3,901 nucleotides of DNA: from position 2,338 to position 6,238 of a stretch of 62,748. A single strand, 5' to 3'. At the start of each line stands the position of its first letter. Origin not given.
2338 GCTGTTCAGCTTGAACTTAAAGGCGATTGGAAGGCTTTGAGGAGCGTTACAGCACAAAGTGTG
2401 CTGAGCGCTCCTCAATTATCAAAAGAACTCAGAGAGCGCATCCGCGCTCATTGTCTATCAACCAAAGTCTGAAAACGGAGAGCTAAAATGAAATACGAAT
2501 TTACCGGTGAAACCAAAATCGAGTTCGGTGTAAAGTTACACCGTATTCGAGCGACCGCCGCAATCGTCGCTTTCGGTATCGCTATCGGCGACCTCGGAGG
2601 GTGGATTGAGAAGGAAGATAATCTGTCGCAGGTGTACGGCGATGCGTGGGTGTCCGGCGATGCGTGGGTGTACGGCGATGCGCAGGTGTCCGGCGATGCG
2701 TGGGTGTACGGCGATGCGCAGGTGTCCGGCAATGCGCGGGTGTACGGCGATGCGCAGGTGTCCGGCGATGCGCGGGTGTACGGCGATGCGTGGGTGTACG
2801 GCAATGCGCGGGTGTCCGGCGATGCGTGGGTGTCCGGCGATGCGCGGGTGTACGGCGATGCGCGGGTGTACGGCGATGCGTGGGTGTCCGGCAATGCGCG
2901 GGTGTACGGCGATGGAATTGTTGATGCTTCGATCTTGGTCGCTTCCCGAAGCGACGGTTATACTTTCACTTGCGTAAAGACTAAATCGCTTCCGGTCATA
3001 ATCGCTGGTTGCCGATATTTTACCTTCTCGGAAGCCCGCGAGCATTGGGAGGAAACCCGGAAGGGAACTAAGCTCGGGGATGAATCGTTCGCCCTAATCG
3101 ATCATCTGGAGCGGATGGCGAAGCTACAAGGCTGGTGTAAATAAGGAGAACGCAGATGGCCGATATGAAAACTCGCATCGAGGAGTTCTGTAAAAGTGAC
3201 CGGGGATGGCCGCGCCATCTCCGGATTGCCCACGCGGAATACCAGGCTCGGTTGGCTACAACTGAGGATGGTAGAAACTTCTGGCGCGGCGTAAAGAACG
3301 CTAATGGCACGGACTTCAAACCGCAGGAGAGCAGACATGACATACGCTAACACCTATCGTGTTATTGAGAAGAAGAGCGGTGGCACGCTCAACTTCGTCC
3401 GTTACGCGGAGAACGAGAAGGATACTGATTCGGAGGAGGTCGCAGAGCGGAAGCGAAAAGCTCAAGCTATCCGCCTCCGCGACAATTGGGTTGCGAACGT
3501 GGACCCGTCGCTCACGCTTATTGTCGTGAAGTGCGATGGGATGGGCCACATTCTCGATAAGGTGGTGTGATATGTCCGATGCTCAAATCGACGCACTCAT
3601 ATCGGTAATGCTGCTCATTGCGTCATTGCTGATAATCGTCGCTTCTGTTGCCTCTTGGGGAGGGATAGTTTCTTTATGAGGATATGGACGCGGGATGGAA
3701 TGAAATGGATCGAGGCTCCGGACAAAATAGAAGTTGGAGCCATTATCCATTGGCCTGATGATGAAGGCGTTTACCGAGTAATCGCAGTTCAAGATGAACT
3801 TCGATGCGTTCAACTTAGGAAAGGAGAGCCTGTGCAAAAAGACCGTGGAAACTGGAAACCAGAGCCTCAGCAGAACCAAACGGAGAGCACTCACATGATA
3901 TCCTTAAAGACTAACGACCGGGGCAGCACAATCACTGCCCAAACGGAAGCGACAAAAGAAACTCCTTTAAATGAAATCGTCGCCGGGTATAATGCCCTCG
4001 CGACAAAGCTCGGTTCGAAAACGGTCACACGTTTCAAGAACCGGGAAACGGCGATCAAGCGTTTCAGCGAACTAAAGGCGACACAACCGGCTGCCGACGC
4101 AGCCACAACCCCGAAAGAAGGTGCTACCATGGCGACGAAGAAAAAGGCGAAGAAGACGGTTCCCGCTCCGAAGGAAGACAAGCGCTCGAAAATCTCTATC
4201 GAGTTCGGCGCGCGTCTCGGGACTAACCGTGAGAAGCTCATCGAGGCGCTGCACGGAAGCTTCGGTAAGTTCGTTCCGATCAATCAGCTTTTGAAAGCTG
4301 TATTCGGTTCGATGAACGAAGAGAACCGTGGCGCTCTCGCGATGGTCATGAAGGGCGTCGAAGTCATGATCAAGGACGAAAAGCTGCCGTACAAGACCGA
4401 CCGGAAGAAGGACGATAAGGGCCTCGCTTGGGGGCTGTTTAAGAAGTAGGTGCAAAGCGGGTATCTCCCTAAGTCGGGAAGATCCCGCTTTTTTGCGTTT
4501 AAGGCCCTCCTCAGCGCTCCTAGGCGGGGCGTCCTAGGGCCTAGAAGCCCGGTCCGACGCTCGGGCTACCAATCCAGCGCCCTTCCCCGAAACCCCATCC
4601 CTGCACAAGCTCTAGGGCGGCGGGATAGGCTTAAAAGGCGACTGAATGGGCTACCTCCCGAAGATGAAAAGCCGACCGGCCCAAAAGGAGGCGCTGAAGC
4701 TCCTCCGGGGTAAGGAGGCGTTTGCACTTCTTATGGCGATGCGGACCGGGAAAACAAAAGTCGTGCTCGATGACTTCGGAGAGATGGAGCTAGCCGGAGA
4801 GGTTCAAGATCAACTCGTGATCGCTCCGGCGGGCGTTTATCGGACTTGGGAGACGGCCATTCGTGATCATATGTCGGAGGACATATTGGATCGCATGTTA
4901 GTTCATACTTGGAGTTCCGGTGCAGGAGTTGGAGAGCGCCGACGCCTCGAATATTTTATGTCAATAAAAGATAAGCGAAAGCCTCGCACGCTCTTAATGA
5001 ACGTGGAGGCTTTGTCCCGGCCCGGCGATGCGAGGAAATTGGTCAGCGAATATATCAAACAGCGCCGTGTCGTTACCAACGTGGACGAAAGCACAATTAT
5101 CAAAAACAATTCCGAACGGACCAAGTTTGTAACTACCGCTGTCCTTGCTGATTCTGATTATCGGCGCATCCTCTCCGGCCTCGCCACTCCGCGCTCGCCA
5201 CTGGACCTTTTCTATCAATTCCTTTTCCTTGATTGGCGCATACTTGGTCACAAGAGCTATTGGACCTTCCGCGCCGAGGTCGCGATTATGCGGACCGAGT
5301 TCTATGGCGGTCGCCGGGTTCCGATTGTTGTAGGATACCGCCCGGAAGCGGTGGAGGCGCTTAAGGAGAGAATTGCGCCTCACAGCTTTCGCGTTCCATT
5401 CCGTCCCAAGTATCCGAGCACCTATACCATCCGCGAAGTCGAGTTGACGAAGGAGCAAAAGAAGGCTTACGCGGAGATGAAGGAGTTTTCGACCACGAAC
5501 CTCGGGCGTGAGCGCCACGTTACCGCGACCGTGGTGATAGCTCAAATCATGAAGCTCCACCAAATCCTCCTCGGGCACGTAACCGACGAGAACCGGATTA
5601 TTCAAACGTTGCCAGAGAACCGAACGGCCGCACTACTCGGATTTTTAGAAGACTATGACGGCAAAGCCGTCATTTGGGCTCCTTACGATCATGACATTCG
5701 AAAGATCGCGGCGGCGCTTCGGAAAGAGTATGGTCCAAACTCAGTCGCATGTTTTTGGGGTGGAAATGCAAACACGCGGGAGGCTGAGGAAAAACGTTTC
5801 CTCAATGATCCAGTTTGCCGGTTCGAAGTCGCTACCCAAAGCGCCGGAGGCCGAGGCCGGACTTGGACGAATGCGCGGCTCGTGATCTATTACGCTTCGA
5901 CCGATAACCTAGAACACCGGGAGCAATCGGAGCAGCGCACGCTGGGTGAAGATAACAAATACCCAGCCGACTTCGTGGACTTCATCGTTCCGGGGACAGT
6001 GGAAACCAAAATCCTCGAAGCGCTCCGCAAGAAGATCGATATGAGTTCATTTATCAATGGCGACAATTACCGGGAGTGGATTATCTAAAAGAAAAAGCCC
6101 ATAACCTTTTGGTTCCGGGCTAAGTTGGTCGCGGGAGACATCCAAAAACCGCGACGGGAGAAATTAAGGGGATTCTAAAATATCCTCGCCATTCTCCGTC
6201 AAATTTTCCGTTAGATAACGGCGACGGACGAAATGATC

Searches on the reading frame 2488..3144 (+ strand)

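Call 62: search_protein_families(library=pfam, max_evalue=0.001, proteins=[window:2488-3144:+])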
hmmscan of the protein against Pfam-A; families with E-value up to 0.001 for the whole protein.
window:2488-3144:+ (218 aa): 2 families
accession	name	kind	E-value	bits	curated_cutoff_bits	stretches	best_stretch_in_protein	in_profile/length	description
PF18836.7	B_solenoid_ydck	-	2.7e-29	98.9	30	4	119-135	1-17/17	YdcK Beta solenoid repeat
PF04519.19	Bactofilin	-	0.00046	20.8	27.9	0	63-136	11-79/98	Polymer-forming cytoskeletal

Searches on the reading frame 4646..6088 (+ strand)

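Call 62: search_protein_families(library=pfam, max_evalue=0.001, proteins=[window:4646-6088:+])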
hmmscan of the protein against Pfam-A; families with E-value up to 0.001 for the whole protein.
window:4646-6088:+ (480 aa): 2 families
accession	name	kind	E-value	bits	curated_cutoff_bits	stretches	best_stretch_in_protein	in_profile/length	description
PF00176.29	SNF2-rel_dom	-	8.2e-10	38.7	24.9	1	48-307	46-284/290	SNF2-related domain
PF00271.37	Helicase_C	-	8e-05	23.3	23.5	1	331-432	7-106/110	Helicase conserved C-terminal domain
